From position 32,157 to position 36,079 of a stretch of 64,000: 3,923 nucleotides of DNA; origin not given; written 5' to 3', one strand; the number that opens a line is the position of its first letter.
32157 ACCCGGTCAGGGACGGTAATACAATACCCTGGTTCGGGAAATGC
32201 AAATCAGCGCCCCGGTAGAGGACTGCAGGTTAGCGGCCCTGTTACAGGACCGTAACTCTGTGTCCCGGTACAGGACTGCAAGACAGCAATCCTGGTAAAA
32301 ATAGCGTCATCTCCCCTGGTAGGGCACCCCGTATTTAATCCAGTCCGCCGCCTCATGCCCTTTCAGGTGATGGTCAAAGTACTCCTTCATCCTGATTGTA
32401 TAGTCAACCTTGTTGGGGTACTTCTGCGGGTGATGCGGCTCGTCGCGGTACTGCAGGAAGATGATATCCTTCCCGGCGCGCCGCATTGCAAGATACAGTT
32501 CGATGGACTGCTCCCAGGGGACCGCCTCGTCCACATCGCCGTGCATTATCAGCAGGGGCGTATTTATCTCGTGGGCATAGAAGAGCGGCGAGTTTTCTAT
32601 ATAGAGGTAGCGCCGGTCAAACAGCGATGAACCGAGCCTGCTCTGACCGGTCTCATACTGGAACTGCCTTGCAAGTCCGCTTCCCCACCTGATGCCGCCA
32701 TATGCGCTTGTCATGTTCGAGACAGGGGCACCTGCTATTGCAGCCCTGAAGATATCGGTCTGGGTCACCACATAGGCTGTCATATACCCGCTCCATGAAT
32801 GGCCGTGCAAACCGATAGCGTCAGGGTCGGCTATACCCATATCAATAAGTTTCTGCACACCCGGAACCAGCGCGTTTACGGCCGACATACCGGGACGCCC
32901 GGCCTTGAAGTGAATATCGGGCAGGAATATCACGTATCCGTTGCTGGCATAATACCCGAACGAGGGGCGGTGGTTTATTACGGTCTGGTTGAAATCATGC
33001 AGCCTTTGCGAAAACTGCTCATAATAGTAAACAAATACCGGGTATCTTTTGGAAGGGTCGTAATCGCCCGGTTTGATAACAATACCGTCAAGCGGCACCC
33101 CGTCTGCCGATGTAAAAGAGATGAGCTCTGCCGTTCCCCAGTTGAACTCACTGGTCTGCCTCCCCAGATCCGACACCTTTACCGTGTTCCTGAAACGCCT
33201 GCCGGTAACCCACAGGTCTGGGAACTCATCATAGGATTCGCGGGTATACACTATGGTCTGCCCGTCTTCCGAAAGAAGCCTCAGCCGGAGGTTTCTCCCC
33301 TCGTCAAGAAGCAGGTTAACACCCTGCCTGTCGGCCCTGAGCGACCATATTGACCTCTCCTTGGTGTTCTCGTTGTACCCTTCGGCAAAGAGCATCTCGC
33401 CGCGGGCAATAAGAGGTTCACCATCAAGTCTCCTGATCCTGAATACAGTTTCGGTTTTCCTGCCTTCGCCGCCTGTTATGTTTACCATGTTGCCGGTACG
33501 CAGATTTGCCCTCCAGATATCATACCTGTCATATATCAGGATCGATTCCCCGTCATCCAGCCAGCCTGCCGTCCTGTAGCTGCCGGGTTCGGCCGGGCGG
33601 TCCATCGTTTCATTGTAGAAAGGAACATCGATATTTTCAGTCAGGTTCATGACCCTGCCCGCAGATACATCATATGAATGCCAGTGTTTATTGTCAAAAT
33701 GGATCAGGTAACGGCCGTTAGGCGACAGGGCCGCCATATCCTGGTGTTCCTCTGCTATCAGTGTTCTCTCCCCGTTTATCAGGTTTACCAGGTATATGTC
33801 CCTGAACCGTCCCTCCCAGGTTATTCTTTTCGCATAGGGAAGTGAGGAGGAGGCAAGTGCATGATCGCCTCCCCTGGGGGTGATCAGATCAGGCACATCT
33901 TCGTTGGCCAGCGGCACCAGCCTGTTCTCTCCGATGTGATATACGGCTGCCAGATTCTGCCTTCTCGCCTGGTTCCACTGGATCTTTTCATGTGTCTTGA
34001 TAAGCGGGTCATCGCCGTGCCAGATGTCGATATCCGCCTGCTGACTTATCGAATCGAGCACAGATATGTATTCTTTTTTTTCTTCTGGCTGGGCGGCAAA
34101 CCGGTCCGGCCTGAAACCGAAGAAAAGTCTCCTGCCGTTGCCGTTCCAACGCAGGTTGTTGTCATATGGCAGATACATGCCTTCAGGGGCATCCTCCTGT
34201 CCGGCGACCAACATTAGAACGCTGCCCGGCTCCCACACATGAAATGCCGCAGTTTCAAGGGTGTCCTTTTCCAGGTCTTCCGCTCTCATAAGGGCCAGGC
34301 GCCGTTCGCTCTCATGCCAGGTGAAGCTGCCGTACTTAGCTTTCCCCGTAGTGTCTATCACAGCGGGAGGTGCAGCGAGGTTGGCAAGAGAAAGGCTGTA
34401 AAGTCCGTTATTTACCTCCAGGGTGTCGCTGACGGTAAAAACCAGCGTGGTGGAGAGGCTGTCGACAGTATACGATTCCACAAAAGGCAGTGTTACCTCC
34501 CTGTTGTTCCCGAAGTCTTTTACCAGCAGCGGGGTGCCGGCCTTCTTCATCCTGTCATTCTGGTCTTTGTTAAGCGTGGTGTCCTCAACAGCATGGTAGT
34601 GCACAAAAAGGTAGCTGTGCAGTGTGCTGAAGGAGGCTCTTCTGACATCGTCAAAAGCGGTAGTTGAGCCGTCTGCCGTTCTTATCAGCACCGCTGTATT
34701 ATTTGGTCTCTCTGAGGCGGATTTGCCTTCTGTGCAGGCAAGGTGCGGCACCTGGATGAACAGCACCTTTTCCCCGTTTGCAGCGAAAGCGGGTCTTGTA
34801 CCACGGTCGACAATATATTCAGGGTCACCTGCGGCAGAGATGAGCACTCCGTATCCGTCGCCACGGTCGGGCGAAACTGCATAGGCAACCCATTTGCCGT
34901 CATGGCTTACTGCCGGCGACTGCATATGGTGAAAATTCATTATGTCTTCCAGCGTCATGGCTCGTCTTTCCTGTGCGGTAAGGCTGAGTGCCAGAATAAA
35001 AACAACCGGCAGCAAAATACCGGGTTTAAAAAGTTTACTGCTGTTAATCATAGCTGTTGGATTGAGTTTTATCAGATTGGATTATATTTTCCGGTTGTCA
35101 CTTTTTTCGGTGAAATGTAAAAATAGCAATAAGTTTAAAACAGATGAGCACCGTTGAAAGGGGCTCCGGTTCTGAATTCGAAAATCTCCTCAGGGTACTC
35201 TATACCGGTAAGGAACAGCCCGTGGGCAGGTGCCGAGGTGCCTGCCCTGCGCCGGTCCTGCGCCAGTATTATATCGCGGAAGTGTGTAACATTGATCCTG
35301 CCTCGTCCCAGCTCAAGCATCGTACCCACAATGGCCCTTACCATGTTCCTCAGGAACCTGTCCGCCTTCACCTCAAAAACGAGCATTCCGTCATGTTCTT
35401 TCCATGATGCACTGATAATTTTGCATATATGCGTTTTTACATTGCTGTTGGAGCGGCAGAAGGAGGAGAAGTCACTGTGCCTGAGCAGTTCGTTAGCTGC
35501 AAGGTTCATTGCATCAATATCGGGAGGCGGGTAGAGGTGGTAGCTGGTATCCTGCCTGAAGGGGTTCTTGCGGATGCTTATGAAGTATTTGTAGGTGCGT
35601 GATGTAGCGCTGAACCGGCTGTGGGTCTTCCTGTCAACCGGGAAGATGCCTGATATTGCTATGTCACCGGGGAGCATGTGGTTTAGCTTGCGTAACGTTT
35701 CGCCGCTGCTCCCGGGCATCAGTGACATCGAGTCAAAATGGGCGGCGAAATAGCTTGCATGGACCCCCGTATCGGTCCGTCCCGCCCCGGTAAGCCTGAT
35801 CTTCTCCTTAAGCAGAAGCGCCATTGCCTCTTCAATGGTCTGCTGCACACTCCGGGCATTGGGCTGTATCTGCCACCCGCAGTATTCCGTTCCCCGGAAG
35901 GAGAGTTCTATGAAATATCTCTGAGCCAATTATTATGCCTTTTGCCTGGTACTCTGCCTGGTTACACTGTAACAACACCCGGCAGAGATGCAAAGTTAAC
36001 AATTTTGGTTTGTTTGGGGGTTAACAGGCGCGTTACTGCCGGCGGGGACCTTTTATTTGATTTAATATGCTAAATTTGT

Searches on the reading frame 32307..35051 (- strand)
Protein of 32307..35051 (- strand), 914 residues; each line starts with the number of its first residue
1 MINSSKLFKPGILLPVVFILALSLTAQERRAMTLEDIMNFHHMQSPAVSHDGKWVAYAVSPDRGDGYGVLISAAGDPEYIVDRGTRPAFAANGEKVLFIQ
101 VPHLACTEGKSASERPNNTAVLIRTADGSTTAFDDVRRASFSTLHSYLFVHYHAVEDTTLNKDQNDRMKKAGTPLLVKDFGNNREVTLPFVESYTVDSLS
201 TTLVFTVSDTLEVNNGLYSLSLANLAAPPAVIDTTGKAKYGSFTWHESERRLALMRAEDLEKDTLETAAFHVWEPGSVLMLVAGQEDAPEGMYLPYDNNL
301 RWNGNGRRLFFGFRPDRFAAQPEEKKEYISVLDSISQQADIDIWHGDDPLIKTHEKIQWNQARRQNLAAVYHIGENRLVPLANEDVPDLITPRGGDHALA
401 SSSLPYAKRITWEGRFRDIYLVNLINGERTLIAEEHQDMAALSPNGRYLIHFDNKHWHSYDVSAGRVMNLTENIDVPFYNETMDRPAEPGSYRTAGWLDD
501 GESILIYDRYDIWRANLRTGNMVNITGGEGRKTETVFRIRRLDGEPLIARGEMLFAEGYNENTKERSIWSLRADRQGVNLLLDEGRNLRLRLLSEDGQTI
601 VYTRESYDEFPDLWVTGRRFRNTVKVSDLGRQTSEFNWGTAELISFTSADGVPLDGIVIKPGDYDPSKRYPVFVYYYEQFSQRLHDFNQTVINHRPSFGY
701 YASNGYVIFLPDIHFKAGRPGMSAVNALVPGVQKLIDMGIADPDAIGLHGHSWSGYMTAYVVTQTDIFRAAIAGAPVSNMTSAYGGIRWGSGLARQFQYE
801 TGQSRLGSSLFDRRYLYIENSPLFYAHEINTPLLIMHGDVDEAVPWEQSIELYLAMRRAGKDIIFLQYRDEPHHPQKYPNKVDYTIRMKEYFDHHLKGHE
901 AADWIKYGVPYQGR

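Call 44: search_protein_families(library=pfam, proteins=[window:32307-35051:-], max_evalue=0.00001)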
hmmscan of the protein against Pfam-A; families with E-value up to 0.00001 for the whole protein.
window:32307-35051:- (914 aa): 3 families
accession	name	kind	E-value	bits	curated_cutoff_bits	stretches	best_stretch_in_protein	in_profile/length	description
PF00326.27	Peptidase_S9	-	2.1e-24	86.6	22.6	1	724-898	44-212/213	Prolyl oligopeptidase family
PF20434.5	BD-FAE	-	1.2e-06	28.6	26.8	1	798-854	157-213/215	BD-FAE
PF07676.18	PD40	-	7.3e-06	26.3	20.9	0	594-615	17-38/38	WD40-like Beta Propeller Repeat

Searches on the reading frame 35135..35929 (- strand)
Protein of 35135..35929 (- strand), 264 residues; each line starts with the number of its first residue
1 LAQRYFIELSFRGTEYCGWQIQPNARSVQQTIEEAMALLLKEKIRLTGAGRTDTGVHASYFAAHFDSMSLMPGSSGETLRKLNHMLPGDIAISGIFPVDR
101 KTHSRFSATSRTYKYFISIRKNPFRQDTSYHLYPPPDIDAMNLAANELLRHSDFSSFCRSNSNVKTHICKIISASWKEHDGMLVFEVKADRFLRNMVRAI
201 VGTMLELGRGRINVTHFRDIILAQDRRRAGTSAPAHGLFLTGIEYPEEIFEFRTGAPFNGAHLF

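Call 44: search_protein_families(library=pfam, proteins=[window:35135-35929:-], max_evalue=0.00001)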
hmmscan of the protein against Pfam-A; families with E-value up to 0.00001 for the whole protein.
window:35135-35929:- (264 aa): 1 family
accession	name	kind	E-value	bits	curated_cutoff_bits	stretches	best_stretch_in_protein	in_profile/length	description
PF01416.25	PseudoU_synth_1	-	4e-32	111.3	23.3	1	144-246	1-108/108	tRNA pseudouridine synthase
